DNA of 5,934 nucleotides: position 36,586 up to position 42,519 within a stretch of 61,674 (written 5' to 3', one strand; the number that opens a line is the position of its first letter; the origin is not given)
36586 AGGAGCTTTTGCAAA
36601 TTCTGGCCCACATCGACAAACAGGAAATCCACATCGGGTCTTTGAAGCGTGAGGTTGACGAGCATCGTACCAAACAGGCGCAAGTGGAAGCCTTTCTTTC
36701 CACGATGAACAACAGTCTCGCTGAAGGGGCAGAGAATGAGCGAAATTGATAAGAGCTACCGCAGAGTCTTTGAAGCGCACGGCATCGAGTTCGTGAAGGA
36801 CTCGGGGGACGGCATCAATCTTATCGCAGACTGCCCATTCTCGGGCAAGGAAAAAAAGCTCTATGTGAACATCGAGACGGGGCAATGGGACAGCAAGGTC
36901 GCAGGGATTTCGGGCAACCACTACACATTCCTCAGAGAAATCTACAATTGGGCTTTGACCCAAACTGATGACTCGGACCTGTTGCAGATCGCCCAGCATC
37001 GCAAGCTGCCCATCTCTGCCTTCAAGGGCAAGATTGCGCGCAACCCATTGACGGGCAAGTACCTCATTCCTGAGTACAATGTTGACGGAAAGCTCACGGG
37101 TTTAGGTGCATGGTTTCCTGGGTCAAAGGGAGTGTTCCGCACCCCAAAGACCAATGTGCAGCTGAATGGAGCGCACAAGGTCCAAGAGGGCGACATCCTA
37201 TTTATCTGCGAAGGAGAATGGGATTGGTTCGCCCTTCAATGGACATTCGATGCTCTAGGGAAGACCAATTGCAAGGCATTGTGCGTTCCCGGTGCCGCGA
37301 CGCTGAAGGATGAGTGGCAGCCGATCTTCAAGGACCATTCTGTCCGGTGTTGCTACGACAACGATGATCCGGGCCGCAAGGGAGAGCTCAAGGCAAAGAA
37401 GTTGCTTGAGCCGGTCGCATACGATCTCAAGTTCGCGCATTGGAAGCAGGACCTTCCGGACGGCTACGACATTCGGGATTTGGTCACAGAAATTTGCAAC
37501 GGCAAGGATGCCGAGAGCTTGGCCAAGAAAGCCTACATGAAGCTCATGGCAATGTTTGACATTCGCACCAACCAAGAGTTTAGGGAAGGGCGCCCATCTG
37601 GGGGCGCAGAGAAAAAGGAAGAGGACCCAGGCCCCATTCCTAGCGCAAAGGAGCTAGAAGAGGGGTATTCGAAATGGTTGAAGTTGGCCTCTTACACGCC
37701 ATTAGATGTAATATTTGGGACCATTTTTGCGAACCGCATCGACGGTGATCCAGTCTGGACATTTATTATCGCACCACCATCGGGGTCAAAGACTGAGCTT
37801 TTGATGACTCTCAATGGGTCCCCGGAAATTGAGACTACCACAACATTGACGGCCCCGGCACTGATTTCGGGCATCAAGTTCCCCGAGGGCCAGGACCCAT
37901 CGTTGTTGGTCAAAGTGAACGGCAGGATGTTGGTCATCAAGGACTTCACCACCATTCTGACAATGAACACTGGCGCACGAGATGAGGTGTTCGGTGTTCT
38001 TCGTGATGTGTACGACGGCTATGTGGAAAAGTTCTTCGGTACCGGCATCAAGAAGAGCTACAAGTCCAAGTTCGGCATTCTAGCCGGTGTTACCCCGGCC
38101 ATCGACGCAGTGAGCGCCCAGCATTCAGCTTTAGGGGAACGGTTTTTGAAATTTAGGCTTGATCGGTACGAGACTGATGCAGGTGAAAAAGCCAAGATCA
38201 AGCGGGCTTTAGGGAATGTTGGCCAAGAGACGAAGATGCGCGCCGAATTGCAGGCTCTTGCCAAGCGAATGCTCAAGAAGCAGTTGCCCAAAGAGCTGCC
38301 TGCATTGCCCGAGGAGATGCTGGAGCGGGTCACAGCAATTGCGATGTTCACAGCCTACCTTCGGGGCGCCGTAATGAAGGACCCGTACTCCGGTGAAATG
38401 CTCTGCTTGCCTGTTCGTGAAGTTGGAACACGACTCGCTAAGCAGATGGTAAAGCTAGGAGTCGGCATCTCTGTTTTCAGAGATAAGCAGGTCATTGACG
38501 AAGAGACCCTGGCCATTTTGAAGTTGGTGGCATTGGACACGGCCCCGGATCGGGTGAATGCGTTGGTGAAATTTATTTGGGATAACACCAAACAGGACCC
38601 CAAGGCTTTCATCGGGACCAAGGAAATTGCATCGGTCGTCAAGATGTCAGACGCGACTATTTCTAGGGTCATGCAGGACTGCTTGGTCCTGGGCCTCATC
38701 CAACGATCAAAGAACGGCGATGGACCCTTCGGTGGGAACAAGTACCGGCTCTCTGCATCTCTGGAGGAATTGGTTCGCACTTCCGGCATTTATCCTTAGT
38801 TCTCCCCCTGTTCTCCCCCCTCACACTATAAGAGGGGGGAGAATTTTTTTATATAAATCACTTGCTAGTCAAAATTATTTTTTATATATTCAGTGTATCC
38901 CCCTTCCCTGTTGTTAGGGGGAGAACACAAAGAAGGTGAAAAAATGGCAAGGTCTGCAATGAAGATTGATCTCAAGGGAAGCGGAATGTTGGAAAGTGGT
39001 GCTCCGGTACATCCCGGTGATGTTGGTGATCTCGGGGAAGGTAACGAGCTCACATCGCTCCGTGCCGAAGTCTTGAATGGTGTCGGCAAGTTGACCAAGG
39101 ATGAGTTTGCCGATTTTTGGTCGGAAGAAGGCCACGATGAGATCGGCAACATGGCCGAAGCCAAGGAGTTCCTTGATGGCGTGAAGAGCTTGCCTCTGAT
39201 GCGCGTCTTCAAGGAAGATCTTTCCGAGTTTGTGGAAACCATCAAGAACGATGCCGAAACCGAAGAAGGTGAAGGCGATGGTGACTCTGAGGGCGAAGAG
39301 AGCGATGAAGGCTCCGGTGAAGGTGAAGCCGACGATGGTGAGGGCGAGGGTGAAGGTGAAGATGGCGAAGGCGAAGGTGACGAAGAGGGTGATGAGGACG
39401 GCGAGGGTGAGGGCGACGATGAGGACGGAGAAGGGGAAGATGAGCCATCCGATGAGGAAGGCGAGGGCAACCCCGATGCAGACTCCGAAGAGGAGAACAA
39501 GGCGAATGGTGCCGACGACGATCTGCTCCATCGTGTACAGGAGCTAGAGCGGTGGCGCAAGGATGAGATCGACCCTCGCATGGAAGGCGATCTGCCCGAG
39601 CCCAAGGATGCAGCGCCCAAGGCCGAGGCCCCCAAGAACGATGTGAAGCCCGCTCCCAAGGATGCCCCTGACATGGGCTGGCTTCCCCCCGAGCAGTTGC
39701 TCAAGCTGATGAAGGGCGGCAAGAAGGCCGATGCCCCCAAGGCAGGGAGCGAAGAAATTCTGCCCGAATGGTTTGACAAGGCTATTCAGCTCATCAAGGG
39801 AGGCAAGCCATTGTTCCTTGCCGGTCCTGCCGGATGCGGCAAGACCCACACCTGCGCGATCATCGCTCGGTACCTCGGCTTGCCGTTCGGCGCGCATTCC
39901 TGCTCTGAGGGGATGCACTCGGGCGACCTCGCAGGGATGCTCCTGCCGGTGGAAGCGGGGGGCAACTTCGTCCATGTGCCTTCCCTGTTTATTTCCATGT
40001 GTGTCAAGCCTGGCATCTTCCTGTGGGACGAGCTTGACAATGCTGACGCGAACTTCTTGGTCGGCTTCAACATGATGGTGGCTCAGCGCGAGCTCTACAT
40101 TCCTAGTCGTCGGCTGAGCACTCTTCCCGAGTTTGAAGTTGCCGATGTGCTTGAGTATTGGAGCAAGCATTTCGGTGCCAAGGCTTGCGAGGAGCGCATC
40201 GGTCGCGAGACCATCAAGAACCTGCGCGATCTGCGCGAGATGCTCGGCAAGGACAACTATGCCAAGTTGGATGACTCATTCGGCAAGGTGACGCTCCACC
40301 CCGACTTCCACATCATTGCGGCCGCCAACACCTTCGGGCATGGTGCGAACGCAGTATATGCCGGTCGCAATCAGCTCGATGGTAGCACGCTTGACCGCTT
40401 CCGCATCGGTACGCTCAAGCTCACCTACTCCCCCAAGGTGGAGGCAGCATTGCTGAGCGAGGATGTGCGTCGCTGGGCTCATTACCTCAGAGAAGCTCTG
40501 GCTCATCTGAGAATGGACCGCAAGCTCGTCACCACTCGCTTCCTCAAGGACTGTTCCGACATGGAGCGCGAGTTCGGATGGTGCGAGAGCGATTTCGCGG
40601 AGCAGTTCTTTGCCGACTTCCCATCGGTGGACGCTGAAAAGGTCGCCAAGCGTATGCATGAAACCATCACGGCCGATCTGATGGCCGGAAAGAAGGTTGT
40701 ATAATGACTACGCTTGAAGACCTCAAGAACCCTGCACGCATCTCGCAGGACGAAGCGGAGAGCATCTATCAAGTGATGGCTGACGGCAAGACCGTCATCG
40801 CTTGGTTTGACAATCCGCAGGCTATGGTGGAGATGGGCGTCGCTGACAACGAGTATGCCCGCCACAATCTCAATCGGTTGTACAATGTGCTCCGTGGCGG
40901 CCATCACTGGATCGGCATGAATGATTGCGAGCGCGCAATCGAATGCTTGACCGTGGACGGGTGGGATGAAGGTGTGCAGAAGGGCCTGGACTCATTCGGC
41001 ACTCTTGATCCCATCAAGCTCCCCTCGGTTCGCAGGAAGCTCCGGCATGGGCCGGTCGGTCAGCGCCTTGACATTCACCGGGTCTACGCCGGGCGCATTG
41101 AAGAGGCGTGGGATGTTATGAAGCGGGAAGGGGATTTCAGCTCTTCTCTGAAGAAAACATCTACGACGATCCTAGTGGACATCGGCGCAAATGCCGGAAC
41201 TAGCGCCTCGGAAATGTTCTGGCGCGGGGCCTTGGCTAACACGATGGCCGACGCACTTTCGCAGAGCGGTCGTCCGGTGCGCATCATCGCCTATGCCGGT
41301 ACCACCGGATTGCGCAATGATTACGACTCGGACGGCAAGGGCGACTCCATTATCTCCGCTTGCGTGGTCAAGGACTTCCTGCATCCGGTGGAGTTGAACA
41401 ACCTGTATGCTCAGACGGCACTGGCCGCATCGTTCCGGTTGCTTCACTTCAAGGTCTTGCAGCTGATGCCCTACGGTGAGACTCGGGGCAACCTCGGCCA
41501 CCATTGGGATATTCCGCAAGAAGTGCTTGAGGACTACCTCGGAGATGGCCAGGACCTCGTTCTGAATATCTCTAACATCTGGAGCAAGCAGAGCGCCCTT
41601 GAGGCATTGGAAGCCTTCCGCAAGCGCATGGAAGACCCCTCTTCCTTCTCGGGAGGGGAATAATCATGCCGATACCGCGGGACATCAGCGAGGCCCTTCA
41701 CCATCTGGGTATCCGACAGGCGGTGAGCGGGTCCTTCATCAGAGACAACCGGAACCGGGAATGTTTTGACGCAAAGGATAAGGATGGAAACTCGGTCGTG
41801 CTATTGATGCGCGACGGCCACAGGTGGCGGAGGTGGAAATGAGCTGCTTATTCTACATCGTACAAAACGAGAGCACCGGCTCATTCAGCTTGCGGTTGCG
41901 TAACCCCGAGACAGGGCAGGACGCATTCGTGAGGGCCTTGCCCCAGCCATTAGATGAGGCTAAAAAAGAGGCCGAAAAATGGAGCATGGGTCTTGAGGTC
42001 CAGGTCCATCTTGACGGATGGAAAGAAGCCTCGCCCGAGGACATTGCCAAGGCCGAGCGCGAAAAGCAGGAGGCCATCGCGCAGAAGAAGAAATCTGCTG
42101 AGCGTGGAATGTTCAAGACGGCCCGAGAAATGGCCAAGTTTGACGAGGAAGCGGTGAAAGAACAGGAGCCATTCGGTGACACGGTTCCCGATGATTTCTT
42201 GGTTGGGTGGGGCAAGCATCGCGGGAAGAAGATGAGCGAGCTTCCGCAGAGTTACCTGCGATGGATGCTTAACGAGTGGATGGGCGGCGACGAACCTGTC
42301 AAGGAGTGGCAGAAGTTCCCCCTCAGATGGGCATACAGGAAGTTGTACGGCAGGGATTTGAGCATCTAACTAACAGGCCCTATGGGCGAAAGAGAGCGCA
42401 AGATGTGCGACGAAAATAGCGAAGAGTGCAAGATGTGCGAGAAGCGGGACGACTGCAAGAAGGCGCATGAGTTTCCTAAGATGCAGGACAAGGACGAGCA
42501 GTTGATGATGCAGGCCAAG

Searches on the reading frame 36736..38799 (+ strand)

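Call 7: search_protein_families(library=phrogs, proteins=[window:36736-38799:+])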
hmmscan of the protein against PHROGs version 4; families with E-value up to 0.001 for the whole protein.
window:36736-38799:+ (687 aa): 2 families
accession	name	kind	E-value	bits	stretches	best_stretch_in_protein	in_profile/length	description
phrog_47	-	DNA, RNA and nucleotide metabolism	1.3e-11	44.8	1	147-269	226-337/947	DNA primase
phrog_239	-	DNA, RNA and nucleotide metabolism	4.9e-07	30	1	111-261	147-306/801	DNA primase/helicase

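Call 62: search_protein_families(library=pfam, proteins=[window:36736-38799:+], max_evalue=0.001)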
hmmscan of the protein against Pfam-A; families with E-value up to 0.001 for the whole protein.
window:36736-38799:+ (687 aa): 0 families

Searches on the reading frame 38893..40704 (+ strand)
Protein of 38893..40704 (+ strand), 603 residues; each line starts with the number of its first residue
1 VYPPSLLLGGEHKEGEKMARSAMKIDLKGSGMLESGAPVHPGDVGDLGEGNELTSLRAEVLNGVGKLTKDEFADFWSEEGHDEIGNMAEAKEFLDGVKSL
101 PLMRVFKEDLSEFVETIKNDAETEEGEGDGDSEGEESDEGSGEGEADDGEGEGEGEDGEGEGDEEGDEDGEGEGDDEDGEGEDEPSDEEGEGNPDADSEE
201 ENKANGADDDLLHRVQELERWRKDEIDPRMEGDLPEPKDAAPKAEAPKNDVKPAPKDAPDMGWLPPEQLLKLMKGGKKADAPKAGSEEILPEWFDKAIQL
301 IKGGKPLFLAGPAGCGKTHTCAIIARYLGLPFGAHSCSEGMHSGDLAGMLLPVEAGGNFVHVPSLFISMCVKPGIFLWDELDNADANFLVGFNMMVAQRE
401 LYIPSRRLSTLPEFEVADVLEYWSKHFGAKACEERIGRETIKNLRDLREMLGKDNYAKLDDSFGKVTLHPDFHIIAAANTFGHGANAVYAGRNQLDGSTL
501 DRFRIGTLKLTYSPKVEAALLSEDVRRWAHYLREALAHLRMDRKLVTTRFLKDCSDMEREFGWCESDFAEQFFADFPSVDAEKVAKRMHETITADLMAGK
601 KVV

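Call 7: search_protein_families(library=phrogs, proteins=[window:38893-40704:+])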
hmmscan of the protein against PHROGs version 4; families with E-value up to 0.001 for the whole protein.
window:38893-40704:+ (603 aa): 6 families
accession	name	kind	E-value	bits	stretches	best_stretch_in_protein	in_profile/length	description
phrog_249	-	moron, auxiliary metabolic gene and host takeover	1.9e-33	117.4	1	295-576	119-351/380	porphyrin biosynthesis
phrog_1297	-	other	6.5e-07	29.7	1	299-386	20-113/356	ATPase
phrog_16448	-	other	2.2e-05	23.9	0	300-390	445-533/680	ATPase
phrog_3757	-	unknown function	0.00024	21.6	1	304-337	126-159/367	-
phrog_325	-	DNA, RNA and nucleotide metabolism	0.00061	19.2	1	294-329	479-515/986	Dda-like helicase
phrog_20392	-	unknown function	0.00068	20.5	0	121-212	50-143/228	-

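Call 22: find_related_loci(query=window:38893-40704:+, collection=viral_contigs, flank=10000)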
Query window:38893-40704:+ (603 aa) in viral_contigs; peptide patterns used: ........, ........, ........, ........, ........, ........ (x = any residue, [..] = any of these).
13 stretches matched a pattern, but none encodes a relative of the query by tblastn (E <= 1e-3).

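Call 62: search_protein_families(library=pfam, proteins=[window:38893-40704:+], max_evalue=0.001)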
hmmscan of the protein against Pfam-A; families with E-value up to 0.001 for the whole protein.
window:38893-40704:+ (603 aa): 2 families
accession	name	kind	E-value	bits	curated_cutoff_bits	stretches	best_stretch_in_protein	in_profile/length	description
PF07728.20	AAA_5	-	1.1e-08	35.7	22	1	306-407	1-101/139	AAA domain (dynein-related subfamily)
PF00004.35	AAA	-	0.00016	22.5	21.2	1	308-383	2-68/131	ATPase family associated with various cellular activities (AAA)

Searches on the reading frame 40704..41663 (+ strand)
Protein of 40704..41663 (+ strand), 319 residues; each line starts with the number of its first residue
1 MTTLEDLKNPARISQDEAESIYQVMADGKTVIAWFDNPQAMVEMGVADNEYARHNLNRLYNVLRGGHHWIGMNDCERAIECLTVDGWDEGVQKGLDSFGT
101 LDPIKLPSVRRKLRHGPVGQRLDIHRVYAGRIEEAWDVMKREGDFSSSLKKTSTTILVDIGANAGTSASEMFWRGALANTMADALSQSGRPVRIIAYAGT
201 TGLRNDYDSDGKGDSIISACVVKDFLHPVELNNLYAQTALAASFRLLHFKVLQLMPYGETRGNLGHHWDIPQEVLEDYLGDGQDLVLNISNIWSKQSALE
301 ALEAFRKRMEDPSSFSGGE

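Call 17: search_protein_families(library=pfam, proteins=[window:40704-41663:+], max_evalue=0.01)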
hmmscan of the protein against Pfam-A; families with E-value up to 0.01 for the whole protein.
window:40704-41663:+ (319 aa): 1 family
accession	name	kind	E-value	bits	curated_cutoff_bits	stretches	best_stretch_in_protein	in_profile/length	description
PF23822.1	DUF7192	-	1.7e-15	57.5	27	1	28-256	9-224/281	Domain of unknown function (DUF7192)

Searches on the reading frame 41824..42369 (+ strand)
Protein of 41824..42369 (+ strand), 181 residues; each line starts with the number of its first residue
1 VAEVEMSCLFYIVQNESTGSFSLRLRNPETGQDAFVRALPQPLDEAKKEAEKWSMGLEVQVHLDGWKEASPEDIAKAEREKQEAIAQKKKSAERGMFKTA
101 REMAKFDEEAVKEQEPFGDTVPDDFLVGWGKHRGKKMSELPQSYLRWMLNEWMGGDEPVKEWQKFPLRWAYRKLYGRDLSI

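Call 17: search_protein_families(library=pfam, proteins=[window:41824-42369:+], max_evalue=0.01)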
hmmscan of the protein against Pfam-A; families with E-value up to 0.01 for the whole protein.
window:41824-42369:+ (181 aa): 1 family
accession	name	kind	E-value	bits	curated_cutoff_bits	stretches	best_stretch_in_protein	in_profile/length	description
PF12843.12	QSregVF_b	-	0.0021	18.3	22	1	129-150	15-36/66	Putative quorum-sensing-regulated virulence factor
